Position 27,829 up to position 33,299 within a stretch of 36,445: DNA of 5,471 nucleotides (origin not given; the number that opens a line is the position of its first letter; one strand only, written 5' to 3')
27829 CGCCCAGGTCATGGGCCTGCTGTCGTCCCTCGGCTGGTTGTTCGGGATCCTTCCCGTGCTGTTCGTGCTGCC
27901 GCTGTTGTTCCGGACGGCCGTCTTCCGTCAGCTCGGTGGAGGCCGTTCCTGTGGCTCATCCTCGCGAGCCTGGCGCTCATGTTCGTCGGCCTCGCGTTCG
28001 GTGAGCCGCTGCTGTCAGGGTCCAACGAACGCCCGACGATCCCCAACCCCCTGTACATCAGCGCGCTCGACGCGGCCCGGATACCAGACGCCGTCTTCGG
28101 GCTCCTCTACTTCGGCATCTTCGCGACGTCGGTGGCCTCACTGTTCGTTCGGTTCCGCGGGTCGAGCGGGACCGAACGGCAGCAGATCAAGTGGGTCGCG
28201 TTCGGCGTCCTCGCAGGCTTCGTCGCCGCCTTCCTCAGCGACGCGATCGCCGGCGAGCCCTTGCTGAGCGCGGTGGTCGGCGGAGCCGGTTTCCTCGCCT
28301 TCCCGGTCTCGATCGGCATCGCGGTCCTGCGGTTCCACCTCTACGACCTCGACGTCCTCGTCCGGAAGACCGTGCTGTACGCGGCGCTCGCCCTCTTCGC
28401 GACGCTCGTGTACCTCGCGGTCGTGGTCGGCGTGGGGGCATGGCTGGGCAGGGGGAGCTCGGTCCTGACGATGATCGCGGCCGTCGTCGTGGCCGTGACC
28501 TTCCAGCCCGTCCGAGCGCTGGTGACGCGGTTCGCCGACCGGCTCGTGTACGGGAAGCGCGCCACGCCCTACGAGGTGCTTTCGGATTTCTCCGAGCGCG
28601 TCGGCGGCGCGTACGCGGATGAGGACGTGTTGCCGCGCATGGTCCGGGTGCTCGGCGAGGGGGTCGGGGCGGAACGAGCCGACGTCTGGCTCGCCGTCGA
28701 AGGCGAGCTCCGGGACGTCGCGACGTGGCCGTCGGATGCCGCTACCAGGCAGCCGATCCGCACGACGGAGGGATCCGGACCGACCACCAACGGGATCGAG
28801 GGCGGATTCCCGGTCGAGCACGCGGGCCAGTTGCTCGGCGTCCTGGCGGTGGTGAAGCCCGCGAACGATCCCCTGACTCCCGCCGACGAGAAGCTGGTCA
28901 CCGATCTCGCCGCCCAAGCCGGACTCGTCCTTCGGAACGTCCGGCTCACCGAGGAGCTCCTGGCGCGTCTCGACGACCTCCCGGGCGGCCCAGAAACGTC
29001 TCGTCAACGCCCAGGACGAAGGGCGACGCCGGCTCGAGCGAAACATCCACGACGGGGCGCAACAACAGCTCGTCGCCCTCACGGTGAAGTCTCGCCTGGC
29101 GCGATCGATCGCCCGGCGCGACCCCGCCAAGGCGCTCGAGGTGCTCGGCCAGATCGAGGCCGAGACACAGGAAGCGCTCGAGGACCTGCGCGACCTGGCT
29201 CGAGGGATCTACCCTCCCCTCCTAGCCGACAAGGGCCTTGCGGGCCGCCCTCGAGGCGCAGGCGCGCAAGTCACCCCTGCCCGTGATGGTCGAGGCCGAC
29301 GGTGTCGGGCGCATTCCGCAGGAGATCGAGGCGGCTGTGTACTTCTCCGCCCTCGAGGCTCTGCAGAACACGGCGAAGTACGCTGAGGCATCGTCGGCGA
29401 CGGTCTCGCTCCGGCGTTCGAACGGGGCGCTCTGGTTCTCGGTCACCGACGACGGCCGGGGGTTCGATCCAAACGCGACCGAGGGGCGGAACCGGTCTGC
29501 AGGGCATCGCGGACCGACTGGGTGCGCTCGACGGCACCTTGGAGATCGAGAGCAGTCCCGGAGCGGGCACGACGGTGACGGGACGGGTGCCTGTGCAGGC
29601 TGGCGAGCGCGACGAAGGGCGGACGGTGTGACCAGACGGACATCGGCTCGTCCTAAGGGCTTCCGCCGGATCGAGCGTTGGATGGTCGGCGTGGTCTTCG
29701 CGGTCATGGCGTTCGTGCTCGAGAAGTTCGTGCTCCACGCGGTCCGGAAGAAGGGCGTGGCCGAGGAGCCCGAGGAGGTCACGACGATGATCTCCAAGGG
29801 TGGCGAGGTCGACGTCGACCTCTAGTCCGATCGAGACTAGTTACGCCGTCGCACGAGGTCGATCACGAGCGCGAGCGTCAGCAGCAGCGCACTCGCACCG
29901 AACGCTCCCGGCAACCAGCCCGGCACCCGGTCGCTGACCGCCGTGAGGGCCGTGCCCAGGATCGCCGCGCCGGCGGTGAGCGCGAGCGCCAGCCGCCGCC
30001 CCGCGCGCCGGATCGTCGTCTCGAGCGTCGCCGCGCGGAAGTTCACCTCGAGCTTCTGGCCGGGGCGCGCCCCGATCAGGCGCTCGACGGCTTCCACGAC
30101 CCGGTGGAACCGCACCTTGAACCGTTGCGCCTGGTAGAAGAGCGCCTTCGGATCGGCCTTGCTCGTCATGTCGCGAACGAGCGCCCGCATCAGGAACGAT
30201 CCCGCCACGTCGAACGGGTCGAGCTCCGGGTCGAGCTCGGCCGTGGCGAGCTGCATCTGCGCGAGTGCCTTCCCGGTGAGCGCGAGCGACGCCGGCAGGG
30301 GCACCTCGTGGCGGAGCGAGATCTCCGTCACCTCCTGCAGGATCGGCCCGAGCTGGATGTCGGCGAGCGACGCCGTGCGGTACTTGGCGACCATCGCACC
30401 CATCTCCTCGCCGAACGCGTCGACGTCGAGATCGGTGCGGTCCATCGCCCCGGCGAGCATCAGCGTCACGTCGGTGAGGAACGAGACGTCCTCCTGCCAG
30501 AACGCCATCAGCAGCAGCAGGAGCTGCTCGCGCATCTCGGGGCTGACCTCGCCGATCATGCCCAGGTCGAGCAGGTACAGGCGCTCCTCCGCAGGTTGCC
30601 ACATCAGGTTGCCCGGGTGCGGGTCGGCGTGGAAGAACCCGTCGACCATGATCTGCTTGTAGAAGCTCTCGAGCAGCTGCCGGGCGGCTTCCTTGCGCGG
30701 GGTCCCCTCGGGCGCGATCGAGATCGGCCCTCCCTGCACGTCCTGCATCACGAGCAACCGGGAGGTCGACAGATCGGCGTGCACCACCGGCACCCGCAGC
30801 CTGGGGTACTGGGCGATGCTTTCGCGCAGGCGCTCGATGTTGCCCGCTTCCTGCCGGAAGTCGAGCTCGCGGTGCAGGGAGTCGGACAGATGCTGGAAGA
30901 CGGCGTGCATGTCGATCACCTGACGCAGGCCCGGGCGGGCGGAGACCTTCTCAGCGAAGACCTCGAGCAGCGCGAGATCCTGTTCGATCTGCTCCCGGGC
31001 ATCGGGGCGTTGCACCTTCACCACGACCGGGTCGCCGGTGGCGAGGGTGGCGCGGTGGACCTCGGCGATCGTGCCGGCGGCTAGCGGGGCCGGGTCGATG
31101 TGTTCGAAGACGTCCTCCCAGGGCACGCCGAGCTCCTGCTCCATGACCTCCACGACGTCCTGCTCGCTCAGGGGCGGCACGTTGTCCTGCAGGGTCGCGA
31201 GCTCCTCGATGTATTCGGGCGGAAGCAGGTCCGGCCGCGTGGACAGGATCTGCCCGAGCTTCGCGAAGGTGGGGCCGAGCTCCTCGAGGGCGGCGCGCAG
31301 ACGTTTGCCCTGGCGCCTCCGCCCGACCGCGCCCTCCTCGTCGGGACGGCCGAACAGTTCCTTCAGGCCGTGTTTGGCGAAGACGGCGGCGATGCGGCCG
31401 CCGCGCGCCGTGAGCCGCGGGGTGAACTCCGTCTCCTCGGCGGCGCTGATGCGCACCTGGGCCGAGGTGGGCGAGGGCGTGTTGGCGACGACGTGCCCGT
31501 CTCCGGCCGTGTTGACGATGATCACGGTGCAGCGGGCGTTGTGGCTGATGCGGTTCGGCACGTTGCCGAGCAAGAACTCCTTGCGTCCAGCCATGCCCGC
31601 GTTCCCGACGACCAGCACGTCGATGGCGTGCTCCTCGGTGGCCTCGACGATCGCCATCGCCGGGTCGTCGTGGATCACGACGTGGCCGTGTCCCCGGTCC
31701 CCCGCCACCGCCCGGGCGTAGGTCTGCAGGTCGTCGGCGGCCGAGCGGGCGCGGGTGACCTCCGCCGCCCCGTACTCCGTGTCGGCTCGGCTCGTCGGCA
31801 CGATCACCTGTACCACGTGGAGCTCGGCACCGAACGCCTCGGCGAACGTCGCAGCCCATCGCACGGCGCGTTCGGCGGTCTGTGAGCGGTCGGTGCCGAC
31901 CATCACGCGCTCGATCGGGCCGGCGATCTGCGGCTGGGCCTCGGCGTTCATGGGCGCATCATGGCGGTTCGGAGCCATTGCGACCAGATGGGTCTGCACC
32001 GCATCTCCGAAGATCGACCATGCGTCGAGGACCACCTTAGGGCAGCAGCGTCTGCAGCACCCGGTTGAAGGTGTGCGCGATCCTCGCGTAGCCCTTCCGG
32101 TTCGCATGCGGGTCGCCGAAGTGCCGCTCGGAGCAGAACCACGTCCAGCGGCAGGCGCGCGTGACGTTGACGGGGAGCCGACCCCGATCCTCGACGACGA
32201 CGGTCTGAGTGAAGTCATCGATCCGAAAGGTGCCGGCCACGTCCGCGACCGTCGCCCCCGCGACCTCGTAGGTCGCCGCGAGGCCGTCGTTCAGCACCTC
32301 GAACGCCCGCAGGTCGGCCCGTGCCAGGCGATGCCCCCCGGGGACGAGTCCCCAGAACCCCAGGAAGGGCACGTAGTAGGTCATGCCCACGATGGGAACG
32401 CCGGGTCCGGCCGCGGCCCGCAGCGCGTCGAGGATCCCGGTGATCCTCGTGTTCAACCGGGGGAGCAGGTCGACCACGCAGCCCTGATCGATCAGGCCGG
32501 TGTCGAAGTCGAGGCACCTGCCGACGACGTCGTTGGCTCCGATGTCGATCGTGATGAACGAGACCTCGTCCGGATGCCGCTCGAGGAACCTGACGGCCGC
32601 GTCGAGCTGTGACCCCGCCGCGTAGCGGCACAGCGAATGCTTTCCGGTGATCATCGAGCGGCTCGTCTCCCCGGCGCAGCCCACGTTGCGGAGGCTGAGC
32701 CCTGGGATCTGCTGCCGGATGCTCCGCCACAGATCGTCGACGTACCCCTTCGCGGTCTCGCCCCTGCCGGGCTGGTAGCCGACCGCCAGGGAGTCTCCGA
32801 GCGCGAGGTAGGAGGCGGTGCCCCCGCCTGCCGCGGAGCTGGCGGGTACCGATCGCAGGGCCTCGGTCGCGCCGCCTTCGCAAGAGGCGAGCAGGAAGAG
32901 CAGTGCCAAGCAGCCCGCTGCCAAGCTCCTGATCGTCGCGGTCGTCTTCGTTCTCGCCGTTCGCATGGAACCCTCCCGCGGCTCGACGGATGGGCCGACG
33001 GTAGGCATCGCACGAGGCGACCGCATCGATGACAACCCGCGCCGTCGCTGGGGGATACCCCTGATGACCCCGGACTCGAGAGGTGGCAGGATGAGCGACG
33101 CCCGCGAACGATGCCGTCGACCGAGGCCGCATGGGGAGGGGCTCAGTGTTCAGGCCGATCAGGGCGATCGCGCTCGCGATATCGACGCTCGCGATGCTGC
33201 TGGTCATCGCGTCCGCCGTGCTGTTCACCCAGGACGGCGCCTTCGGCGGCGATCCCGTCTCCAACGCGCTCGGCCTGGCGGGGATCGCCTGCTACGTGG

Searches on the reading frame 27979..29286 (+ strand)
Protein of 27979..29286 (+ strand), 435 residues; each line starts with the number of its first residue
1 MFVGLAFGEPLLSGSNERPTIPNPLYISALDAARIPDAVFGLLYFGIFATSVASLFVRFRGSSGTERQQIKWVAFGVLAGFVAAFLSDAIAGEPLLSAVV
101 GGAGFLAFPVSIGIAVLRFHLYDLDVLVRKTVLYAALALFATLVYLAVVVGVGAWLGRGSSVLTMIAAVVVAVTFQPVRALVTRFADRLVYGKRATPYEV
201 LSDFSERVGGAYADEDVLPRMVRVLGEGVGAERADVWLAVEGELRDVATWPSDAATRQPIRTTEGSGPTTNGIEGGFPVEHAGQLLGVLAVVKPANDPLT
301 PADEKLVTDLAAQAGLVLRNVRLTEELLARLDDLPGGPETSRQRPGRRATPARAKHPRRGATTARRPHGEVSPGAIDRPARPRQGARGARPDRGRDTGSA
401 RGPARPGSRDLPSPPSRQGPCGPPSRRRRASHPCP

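Call 4: search_protein_families(library=pfam, proteins=[window:27979-29286:+], max_evalue=0.01)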
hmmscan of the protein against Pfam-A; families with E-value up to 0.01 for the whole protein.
window:27979-29286:+ (435 aa): 4 families
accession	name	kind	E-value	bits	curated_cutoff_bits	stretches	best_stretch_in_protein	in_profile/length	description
PF01590.32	GAF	-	1.8e-05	25.7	22.4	1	216-317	4-132/133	GAF domain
PF13492.12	GAF_3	-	0.0017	19.2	27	1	281-320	90-129/129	GAF domain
PF13185.12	GAF_2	-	0.004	17.8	28.6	1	276-318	93-135/136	GAF domain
PF16927.11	HisKA_7TM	-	0.0049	17.2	28.6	1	40-124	139-222/224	N-terminal 7TM region of histidine kinase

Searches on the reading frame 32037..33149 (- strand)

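Call 8: search_protein_families(library=pfam, proteins=[window:32037-33149:-], max_evalue=0.01)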
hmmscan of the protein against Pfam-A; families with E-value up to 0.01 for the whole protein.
window:32037-33149:- (370 aa): 2 families
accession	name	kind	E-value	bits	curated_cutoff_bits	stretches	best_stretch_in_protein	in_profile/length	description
PF13472.12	Lipase_GDSL_2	-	2.3e-12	48.2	32.9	1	116-354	1-176/178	GDSL-like Lipase/Acylhydrolase family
PF00657.28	Lipase_GDSL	-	2.6e-09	38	23.6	1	114-359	1-206/208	GDSL-like Lipase/Acylhydrolase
